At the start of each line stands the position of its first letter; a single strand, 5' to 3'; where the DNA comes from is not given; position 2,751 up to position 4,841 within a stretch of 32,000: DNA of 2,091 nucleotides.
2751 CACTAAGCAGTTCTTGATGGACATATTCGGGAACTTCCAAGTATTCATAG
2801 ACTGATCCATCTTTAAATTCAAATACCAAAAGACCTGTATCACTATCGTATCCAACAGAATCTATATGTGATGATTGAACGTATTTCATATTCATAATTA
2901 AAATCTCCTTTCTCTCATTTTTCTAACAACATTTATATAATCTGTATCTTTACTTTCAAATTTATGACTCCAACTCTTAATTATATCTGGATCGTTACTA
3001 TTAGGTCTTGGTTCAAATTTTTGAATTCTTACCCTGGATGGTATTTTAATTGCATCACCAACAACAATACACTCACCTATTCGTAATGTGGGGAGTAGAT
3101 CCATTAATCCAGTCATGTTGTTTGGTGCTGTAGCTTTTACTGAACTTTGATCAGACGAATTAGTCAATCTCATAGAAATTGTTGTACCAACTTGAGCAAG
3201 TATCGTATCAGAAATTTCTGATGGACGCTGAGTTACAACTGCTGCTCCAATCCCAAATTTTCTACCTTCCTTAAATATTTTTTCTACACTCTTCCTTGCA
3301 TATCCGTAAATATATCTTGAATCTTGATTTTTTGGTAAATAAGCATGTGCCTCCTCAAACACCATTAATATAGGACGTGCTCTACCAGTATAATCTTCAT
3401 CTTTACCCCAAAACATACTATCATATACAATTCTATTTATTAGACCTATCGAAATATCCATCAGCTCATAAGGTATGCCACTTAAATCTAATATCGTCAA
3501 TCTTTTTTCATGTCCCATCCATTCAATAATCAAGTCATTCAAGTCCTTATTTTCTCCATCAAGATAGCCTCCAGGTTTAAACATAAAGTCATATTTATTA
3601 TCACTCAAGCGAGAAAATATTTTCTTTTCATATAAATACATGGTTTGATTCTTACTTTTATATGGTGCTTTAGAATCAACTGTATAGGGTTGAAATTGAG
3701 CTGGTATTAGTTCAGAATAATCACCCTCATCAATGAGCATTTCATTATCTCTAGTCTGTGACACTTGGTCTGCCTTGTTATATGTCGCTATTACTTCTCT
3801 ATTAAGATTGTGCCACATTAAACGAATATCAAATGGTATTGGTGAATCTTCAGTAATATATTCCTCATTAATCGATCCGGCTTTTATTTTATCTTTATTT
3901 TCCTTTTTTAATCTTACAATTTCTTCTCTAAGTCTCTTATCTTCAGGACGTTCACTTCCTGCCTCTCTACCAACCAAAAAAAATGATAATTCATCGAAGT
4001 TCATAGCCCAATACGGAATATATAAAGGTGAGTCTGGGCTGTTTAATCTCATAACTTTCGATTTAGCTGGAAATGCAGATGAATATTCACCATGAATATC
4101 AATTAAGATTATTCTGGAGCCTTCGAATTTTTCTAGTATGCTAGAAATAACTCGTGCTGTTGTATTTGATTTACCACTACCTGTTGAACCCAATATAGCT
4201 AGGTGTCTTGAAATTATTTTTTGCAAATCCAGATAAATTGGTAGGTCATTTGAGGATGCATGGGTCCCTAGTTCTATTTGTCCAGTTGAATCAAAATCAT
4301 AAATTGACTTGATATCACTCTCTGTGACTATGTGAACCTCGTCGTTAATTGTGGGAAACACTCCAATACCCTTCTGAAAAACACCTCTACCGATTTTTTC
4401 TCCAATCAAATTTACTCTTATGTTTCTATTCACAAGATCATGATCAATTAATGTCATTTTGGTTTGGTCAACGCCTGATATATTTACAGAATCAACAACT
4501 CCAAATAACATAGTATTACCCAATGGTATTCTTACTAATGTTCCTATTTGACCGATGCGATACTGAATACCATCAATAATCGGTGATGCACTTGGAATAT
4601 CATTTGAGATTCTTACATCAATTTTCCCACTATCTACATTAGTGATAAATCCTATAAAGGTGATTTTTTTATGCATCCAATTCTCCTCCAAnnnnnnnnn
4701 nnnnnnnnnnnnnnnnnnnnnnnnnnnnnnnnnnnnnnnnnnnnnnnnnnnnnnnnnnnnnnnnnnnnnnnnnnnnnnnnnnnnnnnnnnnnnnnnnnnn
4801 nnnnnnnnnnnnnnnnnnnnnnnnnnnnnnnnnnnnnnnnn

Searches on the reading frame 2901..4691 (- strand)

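Call 30: search_protein_families(library=pfam, proteins=[window:2901-4691:-], max_evalue=0.0001)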
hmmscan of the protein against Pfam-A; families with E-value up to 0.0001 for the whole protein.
window:2901-4691:- (597 aa): 4 families
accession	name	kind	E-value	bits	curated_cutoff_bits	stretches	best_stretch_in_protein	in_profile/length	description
PF01935.23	DUF87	-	8.1e-39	134.4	23.2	1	139-420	1-218/220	Helicase HerA, central domain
PF05872.18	HerA_C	-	2.1e-09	37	22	1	442-544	260-362/502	Helicase HerA-like C-terminal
PF01580.24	FtsK_SpoIIIE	-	9.8e-08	32.1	24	1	137-196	18-74/221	FtsK/SpoIIIE family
PF10412.15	TrwB_AAD_bind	-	4.9e-07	29.4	20.5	1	161-217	15-69/387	Type IV secretion-system coupling protein DNA-binding domain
